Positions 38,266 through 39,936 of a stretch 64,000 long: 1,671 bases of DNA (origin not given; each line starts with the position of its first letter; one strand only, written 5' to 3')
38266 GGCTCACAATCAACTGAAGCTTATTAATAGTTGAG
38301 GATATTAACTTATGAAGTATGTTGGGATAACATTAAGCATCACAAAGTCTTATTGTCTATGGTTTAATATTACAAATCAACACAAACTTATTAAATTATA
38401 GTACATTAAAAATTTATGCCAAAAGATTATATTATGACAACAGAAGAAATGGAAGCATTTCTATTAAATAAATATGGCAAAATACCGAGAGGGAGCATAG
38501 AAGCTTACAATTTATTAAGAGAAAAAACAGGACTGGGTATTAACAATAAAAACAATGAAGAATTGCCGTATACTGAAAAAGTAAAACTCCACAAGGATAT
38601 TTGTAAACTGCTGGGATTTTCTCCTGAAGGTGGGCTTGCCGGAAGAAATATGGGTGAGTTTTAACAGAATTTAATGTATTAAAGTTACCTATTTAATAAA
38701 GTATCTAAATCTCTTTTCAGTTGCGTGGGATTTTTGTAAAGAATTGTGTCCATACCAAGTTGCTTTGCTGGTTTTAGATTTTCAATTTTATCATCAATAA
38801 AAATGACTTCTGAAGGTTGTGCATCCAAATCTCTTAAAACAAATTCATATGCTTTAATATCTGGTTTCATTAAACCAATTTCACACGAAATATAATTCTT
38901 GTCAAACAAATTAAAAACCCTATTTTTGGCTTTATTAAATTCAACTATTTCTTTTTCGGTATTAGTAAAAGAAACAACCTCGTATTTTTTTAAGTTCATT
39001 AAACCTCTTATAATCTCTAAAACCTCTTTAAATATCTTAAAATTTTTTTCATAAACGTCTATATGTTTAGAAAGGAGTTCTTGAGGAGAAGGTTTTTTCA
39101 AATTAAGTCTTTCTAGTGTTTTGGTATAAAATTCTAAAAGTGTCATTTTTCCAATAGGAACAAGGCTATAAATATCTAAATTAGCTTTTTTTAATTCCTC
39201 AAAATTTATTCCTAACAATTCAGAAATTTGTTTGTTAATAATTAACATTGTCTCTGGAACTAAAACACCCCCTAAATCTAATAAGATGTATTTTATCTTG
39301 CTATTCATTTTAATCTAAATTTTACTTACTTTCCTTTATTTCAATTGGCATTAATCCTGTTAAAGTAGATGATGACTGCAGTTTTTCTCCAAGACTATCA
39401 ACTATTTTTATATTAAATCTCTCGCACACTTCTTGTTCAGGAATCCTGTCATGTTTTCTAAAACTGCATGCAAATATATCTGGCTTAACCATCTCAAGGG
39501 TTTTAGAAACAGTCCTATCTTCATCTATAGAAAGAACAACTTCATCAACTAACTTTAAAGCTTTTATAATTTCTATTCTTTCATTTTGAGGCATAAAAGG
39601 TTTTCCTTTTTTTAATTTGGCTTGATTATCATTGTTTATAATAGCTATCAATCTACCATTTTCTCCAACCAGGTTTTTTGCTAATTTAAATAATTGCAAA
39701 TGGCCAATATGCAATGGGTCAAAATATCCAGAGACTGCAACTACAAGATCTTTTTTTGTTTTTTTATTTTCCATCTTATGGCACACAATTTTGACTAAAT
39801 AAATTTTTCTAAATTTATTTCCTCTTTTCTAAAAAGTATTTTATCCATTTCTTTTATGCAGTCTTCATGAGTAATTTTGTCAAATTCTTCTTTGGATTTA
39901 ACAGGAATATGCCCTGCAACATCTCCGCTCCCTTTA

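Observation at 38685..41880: Partial nucleotide-heptose module without GmhA or a kinase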

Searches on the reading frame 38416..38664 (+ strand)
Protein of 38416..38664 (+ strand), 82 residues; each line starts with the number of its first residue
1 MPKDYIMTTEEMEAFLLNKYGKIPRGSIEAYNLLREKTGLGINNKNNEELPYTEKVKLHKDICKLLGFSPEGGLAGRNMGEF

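Call 3: search_protein_families(library=pfam, proteins=[window:38416-38664:+], max_evalue=0.01)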
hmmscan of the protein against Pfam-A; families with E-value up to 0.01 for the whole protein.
window:38416-38664:+ (82 aa): 0 families

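Call 4: search_protein_families(library=ncbifam, proteins=[window:38416-38664:+], max_evalue=0.01)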
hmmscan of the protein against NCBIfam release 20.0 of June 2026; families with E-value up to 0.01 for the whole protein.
window:38416-38664:+ (82 aa): 0 families

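Call 45: search_protein_families(library=pfam, proteins=[window:38416-38664:+], max_evalue=10)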
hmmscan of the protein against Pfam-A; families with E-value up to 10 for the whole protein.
window:38416-38664:+ (82 aa): 0 families

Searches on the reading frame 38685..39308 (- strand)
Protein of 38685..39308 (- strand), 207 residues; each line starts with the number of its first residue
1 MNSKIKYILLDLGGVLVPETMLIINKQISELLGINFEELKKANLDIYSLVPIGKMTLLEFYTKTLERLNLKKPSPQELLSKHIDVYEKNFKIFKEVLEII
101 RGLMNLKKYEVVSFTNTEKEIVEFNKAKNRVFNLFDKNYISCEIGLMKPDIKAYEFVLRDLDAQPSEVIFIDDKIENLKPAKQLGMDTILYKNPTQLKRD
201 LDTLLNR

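Call 3: search_protein_families(library=pfam, proteins=[window:38685-39308:-], max_evalue=0.01)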
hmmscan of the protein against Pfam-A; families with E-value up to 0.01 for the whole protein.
window:38685-39308:- (207 aa): 4 families
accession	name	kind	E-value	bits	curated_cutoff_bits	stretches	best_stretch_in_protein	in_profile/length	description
PF00702.32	Hydrolase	-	8.6e-14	52.8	26.4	1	5-185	1-191/191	haloacid dehalogenase-like hydrolase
PF13419.12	HAD_2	-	9.8e-12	45.8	23.8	1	9-190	2-177/178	Haloacid dehalogenase-like hydrolase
PF13242.12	Hydrolase_like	-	0.0014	19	22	1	148-194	4-51/75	HAD-hyrolase-like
PF12689.13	Acid_PPase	-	0.0052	17.1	27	0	56-193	13-152/169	Acid Phosphatase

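Call 4: search_protein_families(library=ncbifam, proteins=[window:38685-39308:-], max_evalue=0.01)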
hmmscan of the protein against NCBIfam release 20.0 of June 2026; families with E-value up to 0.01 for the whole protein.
window:38685-39308:- (207 aa): 16 families
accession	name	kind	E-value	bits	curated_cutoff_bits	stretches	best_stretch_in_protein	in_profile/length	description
TIGR02247.1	HAD-1A3-hyp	subfamily_domain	1.5e-22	80.4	125.4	1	5-205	2-209/211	epoxide hydrolase N-terminal domain-like phosphatase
TIGR01509.1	HAD-SF-IA-v3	subfamily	2.9e-15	56.8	29.4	1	103-191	74-154/154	HAD-IA family hydrolase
NF006991.0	PRK09456.1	equivalog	8.9e-13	48.4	295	1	91-194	84-187/199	glucose-1-phosphatase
TIGR02254.1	YjjG_YfnB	equivalog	2.8e-12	46.6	159.9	1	51-196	54-201/223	YjjG family noncanonical pyrimidine nucleotidase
TIGR02253.1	CTE7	subfamily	1.3e-11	44.8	169.75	1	4-196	1-199/221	TIGR02253 family HAD-type hydrolase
TIGR01428.1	HAD_type_II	equivalog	5.6e-11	42.8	125.4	1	64-190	67-189/197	haloacid dehalogenase type II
TIGR01993.1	Pyr-5-nucltdase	equivalog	3.3e-10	40.1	142.9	1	103-190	93-182/183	pyrimidine 5'-nucleotidase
TIGR02252.1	DREG-2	subfamily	1.1e-08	35.1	155.2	1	88-190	102-203/203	HAD hydrolase, REG-2-like, family IA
NF052576.1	PymNtasePynAStpc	equivalog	7.3e-07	29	350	1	81-198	89-206/229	pyrimidine 5'-nucleotidase PynA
NF053830.1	RUBPPhHalo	equivalog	7.1e-06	25.8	330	1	81-197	93-209/234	ribulose-1,5-bisphosphate 5-phosphatase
NF006976.0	PRK09449.1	equivalog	2.1e-05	24.1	183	1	74-194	78-198/225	pyrimidine 5'-nucleotidase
NF009804.0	PRK13288.1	equivalog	3.9e-05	23.2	218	1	4-189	2-179/215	pyrophosphatase PpaX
NF009695.0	PRK13222.1-2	equivalog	4.9e-05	22.9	225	1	2-189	3-191/226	phosphoglycolate phosphatase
TIGR01691.1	enolase-ppase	equivalog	8.3e-05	22.1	128.1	1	131-195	141-203/224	acireductone synthase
TIGR01493.1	HAD-SF-IA-v2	subfamily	0.00069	19.9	39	1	114-172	92-149/161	HAD-IA family hydrolase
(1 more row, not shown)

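Call 70: search_solved_structures(query=window:38685-39308:-, max_evalue=0.001, show_alignments=4)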
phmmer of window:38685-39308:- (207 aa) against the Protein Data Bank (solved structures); distinct sequences matched with E-value up to 0.001: 30.
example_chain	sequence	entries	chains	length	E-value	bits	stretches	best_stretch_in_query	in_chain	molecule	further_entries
5mwa_A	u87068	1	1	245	5.6e-13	52.4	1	135-201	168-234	Bifunctional epoxide hydrolase 2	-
1cqz_A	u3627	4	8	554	1.2e-12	51.3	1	135-203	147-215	EPOXIDE HYDROLASE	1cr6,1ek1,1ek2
5ahx_A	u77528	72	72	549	2.2e-12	50.4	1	135-201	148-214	BIFUNCTIONAL EPOXIDE HYDROLASE 2 | SOLUBLE EPOXIDE HYDROLASE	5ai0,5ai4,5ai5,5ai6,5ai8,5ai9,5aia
1s8o_A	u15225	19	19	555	2.3e-12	50.4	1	135-201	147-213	epoxide hydrolase 2, cytoplasmic | Epoxide hydrolase 2 | Bifunctional epoxide hydrolase 2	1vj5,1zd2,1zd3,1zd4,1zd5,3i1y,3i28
3wk4_A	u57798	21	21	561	2.3e-12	50.4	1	135-201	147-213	Bifunctional epoxide hydrolase 2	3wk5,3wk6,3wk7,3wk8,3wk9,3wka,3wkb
4jb3_A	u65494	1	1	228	2.7e-10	43.7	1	3-206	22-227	Haloacid dehalogenase-like hydrolase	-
2b0c_A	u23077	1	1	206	6.3e-10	42.4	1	95-197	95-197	putative phosphatase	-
8pno_A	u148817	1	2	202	7.8e-10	42.1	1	95-197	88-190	Alpha-D-glucose 1-phosphate phosphatase YihX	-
8pne_A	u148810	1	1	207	8.3e-10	42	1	95-197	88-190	Alpha-D-glucose 1-phosphate phosphatase YihX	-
3cnh_A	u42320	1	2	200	8.5e-10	42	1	5-204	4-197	Hydrolase family protein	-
4dcc_A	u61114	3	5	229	3.7e-08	36.7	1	4-190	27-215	Putative haloacid dehalogenase-like hydrolase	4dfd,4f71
1x42_A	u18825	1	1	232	7e-08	35.8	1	62-193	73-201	hypothetical protein PH0459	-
2i6x_A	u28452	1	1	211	2.3e-07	34.1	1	2-190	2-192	Hydrolase, haloacid dehalogenase-like family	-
4f72_A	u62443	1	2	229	3.2e-07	33.6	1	67-190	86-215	Putative haloacid dehalogenase-like hydrolase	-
9mhs_B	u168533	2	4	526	4e-07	33.3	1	70-192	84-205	Drimenol Synthase | Haloacid dehalogenase superfamily, subfamily IA, variant 3 with third motif having DD or E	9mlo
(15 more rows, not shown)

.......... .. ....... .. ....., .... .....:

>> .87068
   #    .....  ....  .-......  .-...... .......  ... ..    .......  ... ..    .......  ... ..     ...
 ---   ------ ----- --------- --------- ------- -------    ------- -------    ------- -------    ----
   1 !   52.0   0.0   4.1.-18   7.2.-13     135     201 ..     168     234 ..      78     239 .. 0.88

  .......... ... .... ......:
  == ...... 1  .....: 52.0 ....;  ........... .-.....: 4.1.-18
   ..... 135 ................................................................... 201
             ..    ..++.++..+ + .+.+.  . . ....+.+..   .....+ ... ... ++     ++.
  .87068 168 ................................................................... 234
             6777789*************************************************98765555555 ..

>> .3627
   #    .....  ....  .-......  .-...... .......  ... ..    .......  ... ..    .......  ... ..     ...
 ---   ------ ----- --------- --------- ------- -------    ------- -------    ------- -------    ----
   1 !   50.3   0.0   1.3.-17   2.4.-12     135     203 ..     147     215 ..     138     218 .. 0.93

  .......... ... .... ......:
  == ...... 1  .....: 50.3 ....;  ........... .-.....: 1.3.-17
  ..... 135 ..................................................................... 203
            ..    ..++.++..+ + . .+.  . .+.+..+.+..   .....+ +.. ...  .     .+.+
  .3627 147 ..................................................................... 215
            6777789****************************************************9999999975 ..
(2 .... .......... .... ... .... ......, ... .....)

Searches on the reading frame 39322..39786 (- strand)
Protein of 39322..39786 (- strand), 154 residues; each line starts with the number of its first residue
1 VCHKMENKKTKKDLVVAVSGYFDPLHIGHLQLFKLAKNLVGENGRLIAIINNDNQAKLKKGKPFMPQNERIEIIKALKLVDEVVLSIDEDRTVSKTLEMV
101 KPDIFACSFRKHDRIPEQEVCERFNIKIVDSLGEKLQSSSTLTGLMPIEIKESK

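Call 3: search_protein_families(library=pfam, proteins=[window:39322-39786:-], max_evalue=0.01)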
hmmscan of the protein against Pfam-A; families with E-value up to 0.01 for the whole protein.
window:39322-39786:- (154 aa): 2 families
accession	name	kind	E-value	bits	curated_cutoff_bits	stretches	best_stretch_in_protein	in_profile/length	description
PF01467.32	CTP_transf_like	-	2.1e-16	60.8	21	1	19-115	3-94/133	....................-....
PF06574.18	FAD_syn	-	1.1e-05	25.7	27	1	9-84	3-81/158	FAD synthetase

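Call 4: search_protein_families(library=ncbifam, proteins=[window:39322-39786:-], max_evalue=0.01)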
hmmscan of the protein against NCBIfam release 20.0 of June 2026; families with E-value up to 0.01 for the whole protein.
window:39322-39786:- (154 aa): 15 families
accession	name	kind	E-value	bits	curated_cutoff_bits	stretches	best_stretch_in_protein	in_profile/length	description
TIGR00125.1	cyt_tran_rel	domain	4.8e-17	61.9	27.7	1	15-83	1-65/65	adenylyltransferase/cytidyltransferase family protein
TIGR02199.1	rfaE_dom_II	equivalog_domain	3.8e-16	59.2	181.5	1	6-125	4-121/144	D-glycero-beta-D-manno-heptose 1-phosphate adenylyltransferase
NF008454.0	PRK11316.1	equivalog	1.3e-12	47.1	521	1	4-105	331-429/475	bifunctional D-glycero-beta-D-manno-heptose-7-phosphate kinase/D-glycero-beta-D-manno-heptose 1-phosphate adenylyltransferase HldE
NF005518.0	PRK07143.1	equivalog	5.8e-11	42.3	232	1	8-89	10-91/281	hypothetical protein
NF045965.1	RibF_rel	equivalog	2e-09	37.3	200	1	5-88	5-92/279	FAD synthase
TIGR01518.1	g3p_cytidyltrns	equivalog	2.7e-08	34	165.4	1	17-106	2-87/125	glycerol-3-phosphate cytidylyltransferase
NF001985.0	PRK00777.1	subfamily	4e-06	27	104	1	14-76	5-64/157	pantetheine-phosphate adenylyltransferase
NF004162.0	PRK05627.1-5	equivalog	4.5e-06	26.3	241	1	7-86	8-86/304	bifunctional riboflavin kinase/FAD synthetase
NF004158.0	PRK05627.1-1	equivalog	1.8e-05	24.3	396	1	9-58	13-61/304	bifunctional riboflavin kinase/FAD synthetase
NF004161.0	PRK05627.1-4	equivalog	3.8e-05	22.8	461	1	2-54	7-59/324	bifunctional riboflavin kinase/FAD synthetase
TIGR00482.1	TIGR00482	equivalog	4.3e-05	23.6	112.45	1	19-76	3-57/194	nicotinate (nicotinamide) nucleotide adenylyltransferase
TIGR01510.1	coaD_prev_kdtB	equivalog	0.00012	22.1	103.3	1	19-55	5-39/155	pantetheine-phosphate adenylyltransferase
TIGR00083.1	ribF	equivalog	0.00015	21.3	184.35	1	20-90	5-79/290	riboflavin biosynthesis protein RibF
NF000839.0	PRK00071.1-1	equivalog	0.0011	18.9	187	1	11-89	4-77/219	nicotinate-nucleotide adenylyltransferase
NF005519.0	PRK07152.1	equivalog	0.002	17.1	315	1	19-77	7-62/361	nicotinate-nucleotide adenylyltransferase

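Call 62: search_solved_structures(query=window:39322-39786:-, max_evalue=0.01, show_alignments=2)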
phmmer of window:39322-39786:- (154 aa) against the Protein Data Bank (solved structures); distinct sequences matched with E-value up to 0.01: 11.
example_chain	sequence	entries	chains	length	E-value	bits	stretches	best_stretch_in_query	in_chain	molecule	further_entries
3elb_A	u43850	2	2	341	3.4e-13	53.1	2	17-97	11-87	Ethanolamine-phosphate cytidylyltransferase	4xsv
3glv_A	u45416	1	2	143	2.6e-11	47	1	16-126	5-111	Lipopolysaccharide core biosynthesis protein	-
9hsg_A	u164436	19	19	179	7.6e-11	45.5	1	9-86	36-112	choline-phosphate cytidylyltransferase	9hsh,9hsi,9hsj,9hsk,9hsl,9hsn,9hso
9hsm_A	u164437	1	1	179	7.6e-11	45.5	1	9-86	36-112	choline-phosphate cytidylyltransferase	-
4zcp_A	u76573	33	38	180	7.6e-11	45.5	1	9-87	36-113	Cholinephosphate cytidylyltransferase | Choline-phosphate cytidylyltransferase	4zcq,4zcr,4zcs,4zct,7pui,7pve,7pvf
5x9q_A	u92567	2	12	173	4.2e-06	30.1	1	15-119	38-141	Putative cytidylyltransferase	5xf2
3hl4_A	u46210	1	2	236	8.7e-05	25.9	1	14-87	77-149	Choline-phosphate cytidylyltransferase A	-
4mvc_A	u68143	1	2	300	0.00014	25.2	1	14-87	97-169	Choline-phosphate cytidylyltransferase A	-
4mvd_B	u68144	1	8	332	0.00015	25.1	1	14-87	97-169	Choline-phosphate cytidylyltransferase A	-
1coz_A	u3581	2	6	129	0.0011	22.2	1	17-86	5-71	PROTEIN (GLYCEROL-3-PHOSPHATE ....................) | glycerol-3-phosphate cytidylyltransferase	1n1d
2b7l_A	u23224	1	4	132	0.0084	19.4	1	18-85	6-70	glycerol-3-phosphate cytidylyltransferase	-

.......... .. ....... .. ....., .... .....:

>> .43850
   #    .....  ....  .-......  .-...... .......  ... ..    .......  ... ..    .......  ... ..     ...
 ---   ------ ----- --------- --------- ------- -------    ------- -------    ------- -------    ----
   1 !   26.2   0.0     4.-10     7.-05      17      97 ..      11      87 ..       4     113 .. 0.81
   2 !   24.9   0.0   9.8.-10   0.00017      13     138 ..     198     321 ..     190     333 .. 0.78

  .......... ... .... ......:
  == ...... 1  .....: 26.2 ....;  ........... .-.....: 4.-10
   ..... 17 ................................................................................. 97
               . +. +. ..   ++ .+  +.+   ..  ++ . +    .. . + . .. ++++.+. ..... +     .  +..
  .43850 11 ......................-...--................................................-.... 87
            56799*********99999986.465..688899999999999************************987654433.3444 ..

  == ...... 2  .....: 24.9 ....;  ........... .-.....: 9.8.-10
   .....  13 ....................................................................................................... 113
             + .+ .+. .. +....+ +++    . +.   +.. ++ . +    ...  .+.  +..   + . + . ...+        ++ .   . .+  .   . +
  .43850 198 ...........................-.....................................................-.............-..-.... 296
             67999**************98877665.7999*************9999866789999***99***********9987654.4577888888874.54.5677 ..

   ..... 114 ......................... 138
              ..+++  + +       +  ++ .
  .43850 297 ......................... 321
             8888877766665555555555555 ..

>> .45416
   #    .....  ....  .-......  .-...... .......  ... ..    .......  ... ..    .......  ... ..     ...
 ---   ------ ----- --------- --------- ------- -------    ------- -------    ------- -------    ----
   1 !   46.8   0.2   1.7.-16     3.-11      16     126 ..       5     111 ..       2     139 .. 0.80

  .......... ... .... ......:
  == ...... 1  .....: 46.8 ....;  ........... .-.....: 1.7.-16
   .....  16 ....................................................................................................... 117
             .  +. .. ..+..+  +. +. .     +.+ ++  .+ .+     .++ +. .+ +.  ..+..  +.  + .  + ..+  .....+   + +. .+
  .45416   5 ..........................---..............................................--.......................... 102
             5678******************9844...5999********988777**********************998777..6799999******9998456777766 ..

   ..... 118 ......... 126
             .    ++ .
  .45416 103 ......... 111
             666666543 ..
